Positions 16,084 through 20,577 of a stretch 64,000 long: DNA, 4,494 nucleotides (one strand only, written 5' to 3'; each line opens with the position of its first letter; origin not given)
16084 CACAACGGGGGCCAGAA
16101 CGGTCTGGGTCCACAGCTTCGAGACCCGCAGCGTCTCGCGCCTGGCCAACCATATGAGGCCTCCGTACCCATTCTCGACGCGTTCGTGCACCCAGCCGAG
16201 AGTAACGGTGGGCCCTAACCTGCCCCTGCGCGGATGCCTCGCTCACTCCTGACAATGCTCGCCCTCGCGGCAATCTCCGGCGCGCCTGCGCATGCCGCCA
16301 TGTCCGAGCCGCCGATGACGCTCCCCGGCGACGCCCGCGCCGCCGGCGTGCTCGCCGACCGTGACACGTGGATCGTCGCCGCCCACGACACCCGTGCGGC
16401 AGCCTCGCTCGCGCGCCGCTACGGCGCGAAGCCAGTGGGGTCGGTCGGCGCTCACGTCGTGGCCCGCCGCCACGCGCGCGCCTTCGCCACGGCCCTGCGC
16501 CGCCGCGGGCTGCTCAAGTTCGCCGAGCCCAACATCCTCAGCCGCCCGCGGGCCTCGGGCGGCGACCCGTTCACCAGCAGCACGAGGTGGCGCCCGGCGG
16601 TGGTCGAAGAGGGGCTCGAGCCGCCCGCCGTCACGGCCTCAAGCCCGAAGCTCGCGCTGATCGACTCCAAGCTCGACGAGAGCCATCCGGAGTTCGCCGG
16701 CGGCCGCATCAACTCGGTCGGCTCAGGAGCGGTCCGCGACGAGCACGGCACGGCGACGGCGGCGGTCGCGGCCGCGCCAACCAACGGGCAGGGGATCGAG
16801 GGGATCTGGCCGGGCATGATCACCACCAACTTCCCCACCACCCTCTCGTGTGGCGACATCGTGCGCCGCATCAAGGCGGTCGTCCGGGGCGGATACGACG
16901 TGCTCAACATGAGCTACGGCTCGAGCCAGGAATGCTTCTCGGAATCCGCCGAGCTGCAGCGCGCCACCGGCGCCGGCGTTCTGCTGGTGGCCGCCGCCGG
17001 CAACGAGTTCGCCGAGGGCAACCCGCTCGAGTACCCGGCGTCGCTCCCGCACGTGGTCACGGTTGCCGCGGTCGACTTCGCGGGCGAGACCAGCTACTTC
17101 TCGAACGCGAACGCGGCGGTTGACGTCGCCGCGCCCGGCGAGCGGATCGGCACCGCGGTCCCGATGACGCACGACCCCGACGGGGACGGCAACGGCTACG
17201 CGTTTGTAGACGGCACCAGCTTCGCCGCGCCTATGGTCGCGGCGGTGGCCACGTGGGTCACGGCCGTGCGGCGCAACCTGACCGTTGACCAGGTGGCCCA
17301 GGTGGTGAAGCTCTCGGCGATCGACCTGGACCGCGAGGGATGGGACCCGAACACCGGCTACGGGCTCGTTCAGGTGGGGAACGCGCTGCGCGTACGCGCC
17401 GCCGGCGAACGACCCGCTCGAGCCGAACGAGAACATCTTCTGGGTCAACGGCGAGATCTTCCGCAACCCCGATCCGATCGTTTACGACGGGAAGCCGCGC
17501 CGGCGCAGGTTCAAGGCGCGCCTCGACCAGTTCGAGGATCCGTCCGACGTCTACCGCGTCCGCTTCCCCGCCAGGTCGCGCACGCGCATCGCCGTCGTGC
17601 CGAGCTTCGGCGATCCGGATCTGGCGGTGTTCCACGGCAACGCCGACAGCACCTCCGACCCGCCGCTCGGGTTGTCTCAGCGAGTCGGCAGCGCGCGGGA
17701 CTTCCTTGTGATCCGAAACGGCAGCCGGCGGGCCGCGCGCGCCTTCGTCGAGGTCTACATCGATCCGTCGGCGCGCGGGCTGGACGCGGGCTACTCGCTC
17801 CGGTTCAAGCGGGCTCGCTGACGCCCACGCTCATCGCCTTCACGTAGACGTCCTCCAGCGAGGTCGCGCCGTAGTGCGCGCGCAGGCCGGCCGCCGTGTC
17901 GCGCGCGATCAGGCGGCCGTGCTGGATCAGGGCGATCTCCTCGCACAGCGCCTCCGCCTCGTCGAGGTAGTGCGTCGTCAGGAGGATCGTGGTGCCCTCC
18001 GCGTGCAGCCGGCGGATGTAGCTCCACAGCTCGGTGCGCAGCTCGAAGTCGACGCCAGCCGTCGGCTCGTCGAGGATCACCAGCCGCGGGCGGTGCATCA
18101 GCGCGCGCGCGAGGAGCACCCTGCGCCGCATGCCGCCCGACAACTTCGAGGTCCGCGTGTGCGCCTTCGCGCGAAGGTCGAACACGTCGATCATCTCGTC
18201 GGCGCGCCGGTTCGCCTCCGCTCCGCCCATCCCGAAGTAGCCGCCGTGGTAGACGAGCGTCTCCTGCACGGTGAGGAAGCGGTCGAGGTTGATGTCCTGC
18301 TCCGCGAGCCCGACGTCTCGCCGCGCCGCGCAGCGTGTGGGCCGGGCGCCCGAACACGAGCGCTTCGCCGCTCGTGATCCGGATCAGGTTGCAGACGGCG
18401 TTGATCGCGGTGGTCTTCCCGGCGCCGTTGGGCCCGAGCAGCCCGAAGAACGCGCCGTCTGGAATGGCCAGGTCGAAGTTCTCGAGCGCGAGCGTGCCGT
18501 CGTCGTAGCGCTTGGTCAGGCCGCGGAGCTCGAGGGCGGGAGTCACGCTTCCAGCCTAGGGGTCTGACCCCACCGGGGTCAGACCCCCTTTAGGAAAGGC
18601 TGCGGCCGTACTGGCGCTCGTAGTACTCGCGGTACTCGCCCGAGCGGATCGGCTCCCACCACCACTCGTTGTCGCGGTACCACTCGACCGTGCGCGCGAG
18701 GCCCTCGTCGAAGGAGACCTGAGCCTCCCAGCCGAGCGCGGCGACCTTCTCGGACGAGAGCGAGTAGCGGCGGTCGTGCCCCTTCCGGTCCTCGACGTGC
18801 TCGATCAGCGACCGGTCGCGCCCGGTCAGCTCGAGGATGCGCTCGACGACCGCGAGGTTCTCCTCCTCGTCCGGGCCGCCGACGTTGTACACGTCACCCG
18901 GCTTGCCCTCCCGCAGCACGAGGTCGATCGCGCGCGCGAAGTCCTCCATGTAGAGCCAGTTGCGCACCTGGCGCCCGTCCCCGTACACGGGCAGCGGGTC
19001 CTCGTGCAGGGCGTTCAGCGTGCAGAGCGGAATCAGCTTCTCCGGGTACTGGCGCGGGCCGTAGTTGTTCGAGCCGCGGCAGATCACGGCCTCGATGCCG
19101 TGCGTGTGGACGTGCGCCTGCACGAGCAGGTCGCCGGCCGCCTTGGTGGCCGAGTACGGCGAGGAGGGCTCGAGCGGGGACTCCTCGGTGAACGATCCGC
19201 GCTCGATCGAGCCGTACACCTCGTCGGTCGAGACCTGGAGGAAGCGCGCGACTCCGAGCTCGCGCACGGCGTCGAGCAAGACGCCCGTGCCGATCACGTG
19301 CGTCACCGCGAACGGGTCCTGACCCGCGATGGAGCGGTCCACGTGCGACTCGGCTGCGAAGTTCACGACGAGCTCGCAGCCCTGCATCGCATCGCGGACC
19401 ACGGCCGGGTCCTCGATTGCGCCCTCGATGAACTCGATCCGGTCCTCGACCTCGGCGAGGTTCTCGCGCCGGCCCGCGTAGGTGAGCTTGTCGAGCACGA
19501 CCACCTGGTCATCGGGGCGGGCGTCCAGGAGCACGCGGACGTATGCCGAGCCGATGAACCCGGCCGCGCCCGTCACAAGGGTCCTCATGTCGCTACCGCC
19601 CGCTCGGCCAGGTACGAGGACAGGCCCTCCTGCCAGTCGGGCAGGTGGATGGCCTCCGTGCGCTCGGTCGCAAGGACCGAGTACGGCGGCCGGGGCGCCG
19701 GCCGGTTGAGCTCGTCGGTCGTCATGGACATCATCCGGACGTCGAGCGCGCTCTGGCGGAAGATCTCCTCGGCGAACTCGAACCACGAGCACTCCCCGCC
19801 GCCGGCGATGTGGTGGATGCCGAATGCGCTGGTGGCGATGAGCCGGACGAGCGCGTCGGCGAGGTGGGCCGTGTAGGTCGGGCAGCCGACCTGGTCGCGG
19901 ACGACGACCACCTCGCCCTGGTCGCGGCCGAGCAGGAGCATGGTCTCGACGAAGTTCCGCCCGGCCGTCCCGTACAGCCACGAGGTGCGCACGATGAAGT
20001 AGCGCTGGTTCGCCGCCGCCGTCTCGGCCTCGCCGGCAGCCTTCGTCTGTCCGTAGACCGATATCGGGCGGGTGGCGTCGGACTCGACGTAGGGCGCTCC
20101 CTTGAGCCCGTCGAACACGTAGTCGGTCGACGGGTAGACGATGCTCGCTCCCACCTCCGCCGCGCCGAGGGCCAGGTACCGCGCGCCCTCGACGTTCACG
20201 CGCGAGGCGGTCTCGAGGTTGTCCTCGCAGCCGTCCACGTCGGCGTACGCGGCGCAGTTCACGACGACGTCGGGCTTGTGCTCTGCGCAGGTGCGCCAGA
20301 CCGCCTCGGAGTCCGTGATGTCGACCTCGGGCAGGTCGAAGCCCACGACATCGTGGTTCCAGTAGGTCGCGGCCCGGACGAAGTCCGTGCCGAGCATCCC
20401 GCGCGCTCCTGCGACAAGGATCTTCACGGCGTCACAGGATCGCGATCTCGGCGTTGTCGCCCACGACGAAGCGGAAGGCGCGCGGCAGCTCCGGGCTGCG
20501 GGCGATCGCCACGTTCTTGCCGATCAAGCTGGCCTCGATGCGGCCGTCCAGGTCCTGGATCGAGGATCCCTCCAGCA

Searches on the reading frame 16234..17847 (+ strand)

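Call 34: search_protein_families(library=pfam, proteins=[window:16234-17847:+], max_evalue=0.0001)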
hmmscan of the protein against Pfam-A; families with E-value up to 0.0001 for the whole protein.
window:16234-17847:+ (537 aa): 1 family
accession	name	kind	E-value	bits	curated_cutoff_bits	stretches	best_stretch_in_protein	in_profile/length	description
PF00082.27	Peptidase_S8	-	4e-33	115.4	21.8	1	137-377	3-288/288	Subtilase family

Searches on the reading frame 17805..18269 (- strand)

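Call 51: search_protein_families(library=pfam, proteins=[window:17805-18269:-], max_evalue=0.0001)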
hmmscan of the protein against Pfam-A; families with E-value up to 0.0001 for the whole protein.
window:17805-18269:- (154 aa): 2 families
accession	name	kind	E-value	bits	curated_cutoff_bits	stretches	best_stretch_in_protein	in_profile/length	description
PF00005.33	ABC_tran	-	1.6e-12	48.6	25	1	18-71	80-137/137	ABC transporter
PF13304.12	AAA_21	-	2.9e-05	24.7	27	1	42-100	237-298/304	AAA domain, putative AbiEii toxin, Type IV TA system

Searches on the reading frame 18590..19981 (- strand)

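Call 51: search_protein_families(library=pfam, proteins=[window:18590-19981:-], max_evalue=0.0001)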
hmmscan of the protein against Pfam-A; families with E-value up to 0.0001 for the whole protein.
window:18590-19981:- (463 aa): 7 families
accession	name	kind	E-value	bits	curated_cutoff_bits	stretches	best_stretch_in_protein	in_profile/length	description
PF16363.11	GDP_Man_Dehyd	-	1.3e-66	225.8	27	1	135-430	1-331/332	GDP-mannose 4,6 dehydratase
PF01370.27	Epimerase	-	3e-60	204.1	20.9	1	135-368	2-240/240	NAD dependent epimerase/dehydratase family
PF01073.25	3Beta_HSD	-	9.6e-19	67.9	22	1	135-353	1-226/280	3-beta hydroxysteroid dehydrogenase/isomerase family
PF04321.23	RmlD_sub_bind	-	1.2e-13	51.2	27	1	132-397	1-242/287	RmlD substrate binding domain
PF13460.12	NAD_binding_10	-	7.9e-11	42.6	27.2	1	138-288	1-132/184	NAD(P)H-binding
PF02719.21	Polysacc_synt_2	-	3.3e-10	40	20.2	1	135-255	2-131/293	Polysaccharide biosynthesis protein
PF07993.18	NAD_binding_4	-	9e-08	32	20.1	1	136-305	1-206/258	Male sterility protein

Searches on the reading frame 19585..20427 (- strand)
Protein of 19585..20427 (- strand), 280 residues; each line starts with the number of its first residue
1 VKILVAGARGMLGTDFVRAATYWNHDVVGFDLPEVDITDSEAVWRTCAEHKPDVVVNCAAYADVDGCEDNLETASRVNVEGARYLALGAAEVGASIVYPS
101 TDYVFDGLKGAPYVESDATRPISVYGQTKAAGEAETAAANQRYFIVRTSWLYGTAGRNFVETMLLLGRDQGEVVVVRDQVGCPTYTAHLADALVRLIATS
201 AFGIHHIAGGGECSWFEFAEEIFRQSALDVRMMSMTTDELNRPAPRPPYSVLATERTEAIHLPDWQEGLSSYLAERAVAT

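Call 34: search_protein_families(library=pfam, proteins=[window:19585-20427:-], max_evalue=0.0001)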
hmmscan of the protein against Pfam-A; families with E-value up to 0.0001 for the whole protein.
window:19585-20427:- (280 aa): 4 families
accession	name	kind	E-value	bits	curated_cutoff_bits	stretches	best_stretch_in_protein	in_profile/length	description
PF04321.23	RmlD_sub_bind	-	1.4e-92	310.2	27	1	1-275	1-284/287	RmlD substrate binding domain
PF01370.27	Epimerase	-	1.2e-22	80.9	20.9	1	3-163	1-185/240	NAD dependent epimerase/dehydratase family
PF16363.11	GDP_Man_Dehyd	-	5.9e-11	42.8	27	1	29-145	53-173/332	GDP-mannose 4,6 dehydratase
PF02719.21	Polysacc_synt_2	-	3.6e-10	39.9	20.2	1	36-143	62-156/293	Polysaccharide biosynthesis protein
